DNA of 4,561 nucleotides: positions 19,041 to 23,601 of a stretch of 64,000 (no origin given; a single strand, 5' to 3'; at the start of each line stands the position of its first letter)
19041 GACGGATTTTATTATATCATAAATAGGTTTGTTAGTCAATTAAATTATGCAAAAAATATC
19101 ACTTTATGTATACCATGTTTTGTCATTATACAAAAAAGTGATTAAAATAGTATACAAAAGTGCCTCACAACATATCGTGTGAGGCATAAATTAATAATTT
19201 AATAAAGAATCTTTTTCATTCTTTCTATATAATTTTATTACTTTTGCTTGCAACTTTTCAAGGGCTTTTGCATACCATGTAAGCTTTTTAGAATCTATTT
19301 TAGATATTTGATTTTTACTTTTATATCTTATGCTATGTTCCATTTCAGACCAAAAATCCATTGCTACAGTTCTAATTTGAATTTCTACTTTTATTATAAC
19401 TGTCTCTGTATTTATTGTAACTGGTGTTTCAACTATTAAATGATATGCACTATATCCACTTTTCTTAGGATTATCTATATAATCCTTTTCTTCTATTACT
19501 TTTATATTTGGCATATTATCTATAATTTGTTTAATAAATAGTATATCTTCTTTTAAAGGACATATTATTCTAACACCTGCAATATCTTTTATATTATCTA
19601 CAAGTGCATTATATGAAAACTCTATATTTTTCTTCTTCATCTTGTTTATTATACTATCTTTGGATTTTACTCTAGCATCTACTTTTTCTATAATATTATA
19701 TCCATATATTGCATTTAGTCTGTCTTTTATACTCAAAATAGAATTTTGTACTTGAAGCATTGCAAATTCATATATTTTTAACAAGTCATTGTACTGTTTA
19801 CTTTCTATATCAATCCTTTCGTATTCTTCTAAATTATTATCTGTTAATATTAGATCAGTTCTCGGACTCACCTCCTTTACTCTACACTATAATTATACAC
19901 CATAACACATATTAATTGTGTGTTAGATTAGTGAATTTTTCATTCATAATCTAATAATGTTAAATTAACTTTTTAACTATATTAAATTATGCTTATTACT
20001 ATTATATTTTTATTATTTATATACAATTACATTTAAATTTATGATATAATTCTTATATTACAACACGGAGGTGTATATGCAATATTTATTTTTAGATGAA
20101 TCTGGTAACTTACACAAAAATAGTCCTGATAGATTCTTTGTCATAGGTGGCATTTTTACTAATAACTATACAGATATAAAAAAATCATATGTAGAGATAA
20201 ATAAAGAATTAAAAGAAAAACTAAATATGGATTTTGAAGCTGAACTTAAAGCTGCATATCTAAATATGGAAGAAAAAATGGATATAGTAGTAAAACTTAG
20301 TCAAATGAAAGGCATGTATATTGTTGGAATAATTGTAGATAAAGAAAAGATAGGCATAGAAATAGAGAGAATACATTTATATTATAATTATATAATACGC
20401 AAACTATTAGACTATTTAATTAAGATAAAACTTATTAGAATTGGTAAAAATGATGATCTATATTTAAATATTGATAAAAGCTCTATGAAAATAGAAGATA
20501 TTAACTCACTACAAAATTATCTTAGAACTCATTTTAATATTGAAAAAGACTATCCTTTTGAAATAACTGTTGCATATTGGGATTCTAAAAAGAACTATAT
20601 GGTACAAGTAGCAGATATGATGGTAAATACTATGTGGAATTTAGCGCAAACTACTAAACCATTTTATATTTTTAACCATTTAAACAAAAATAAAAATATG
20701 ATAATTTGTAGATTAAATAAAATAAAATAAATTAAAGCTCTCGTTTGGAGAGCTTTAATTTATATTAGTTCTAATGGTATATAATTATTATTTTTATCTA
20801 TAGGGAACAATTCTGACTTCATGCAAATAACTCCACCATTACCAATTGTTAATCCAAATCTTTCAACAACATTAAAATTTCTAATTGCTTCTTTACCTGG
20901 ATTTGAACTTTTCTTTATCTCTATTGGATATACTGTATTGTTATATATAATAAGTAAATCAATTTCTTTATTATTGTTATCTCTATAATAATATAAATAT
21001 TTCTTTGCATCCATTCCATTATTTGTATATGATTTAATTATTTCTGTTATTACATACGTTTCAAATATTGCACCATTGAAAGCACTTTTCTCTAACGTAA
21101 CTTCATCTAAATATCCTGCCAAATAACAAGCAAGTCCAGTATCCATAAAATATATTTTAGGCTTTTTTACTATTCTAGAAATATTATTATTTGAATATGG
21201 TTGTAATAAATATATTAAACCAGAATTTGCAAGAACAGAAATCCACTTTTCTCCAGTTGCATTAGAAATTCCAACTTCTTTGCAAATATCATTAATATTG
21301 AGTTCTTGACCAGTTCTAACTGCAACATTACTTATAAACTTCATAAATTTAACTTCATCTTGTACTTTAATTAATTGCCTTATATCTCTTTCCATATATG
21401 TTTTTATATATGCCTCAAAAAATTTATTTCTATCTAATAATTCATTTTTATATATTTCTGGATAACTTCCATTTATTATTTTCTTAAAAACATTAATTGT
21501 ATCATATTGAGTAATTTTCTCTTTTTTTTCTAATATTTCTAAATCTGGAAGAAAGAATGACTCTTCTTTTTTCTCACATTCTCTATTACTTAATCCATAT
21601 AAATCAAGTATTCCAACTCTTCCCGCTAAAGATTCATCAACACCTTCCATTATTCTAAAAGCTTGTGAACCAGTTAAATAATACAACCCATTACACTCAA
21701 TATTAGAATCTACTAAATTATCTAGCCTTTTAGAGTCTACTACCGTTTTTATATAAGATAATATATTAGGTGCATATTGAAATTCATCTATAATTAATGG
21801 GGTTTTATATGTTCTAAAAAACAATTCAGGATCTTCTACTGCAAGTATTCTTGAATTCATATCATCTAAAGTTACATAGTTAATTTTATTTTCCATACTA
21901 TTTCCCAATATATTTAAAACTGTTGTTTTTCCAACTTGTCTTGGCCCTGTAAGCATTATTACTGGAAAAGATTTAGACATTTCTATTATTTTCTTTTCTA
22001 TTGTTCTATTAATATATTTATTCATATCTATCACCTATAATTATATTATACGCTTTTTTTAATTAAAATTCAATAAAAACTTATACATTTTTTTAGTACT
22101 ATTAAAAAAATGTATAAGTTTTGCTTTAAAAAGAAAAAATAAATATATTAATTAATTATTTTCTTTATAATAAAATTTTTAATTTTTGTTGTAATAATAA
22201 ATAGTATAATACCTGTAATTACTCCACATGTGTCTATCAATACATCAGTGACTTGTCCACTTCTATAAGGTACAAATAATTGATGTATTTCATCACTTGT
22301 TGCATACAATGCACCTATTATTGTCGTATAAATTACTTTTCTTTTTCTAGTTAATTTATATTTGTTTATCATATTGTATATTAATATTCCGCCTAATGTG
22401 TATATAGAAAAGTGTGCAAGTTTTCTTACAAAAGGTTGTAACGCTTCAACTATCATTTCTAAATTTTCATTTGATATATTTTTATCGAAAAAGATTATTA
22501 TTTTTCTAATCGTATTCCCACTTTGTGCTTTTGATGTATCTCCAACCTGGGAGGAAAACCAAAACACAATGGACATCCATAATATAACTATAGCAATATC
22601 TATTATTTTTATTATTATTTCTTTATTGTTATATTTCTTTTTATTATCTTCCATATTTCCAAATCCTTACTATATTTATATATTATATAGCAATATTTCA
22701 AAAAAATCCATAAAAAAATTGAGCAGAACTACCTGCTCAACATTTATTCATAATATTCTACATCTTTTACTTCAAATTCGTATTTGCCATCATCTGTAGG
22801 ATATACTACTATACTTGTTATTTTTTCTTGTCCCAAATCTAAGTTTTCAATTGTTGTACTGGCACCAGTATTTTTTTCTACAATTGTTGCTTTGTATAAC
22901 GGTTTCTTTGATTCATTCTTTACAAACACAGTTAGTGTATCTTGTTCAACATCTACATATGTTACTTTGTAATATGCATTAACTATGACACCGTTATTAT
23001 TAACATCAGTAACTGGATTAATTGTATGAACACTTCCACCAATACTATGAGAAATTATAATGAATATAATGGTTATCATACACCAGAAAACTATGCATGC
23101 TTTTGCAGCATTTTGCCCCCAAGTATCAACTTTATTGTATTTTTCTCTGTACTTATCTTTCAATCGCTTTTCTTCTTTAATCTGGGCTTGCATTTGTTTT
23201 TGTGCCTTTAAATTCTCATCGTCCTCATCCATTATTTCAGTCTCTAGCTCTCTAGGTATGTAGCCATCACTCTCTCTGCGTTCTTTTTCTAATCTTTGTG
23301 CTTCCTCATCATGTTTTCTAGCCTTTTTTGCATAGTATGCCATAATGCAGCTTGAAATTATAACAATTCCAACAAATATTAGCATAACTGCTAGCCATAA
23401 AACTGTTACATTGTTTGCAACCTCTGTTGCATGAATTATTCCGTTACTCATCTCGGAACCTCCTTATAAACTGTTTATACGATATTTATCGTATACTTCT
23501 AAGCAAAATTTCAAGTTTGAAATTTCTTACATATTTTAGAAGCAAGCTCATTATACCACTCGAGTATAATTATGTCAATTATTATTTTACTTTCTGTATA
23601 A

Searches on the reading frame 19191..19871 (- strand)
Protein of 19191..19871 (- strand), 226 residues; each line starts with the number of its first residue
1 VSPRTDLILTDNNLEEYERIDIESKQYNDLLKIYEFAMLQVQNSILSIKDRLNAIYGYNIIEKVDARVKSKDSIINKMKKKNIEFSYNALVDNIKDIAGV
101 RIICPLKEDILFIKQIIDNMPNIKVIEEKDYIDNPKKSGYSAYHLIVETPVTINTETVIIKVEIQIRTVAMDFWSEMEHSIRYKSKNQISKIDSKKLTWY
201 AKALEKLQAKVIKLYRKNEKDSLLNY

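Call 100: search_protein_families(library=pfam, proteins=[window:19191-19871:-], max_evalue=0.00001)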
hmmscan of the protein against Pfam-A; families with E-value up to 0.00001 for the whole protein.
window:19191-19871:- (226 aa): 1 family
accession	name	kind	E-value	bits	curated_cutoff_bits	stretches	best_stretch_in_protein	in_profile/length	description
PF04607.23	RelA_SpoT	-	1.4e-30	106.3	27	1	67-187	2-112/113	Region found in RelA / SpoT proteins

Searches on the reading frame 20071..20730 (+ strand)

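Call 75: search_protein_families(library=pfam, proteins=[window:20071-20730:+], max_evalue=0.01)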
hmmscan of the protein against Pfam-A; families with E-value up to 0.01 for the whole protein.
window:20071-20730:+ (219 aa): 1 family
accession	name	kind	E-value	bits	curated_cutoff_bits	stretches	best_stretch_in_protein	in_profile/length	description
PF12686.12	DUF3800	-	1.9e-16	61.5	21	1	5-189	1-147/149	Protein of unknown function (DUF3800)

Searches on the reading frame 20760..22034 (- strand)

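Call 75: search_protein_families(library=pfam, proteins=[window:20760-22034:-], max_evalue=0.01)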
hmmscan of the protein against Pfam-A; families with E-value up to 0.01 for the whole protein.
window:20760-22034:- (424 aa): 5 families
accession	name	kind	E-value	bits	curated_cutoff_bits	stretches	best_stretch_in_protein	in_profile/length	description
PF13635.12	DUF4143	-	4.5e-44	150.5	28.1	1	215-376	1-160/160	Domain of unknown function (DUF4143)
PF13173.12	AAA_14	-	3.6e-23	82.4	27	1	24-152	3-127/129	AAA domain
PF13401.12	AAA_22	-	0.0023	18.7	27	0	25-60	7-45/130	AAA domain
PF08378.17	NERD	-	0.0044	18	22.1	0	348-377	28-58/111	Nuclease-related domain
PF14516.12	AAA_35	-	0.0099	15.2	27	0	5-93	11-101/331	AAA-like domain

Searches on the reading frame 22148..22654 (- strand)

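Call 75: search_protein_families(library=pfam, proteins=[window:22148-22654:-], max_evalue=0.01)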
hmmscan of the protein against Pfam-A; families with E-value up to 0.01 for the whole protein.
window:22148-22654:- (168 aa): 1 family
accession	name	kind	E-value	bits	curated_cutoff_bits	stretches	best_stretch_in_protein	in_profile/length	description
PF04892.17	VanZ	-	1.3e-25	90.9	30.1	1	21-154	3-124/126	VanZ like family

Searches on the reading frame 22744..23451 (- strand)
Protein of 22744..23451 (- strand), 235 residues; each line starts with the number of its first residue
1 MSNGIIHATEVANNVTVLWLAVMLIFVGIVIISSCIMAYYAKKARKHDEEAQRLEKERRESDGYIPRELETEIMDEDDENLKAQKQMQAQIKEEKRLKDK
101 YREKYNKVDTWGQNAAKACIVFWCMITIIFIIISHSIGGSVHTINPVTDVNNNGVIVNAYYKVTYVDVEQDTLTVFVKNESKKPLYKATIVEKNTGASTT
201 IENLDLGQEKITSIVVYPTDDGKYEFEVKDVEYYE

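Call 75: search_protein_families(library=pfam, proteins=[window:22744-23451:-], max_evalue=0.01)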
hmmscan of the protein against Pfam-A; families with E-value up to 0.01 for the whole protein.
window:22744-23451:- (235 aa): 2 families
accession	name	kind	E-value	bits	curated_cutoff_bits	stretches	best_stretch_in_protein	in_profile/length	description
PF10176.14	NEDD4_Bsd2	-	0.0077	16.9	24.7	0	12-46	90-124/130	NEDD4/Bsd2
PF20492.3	ERM_helical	-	0.0095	16.4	40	0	40-118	39-116/120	Ezrin/radixin/moesin, alpha-helical domain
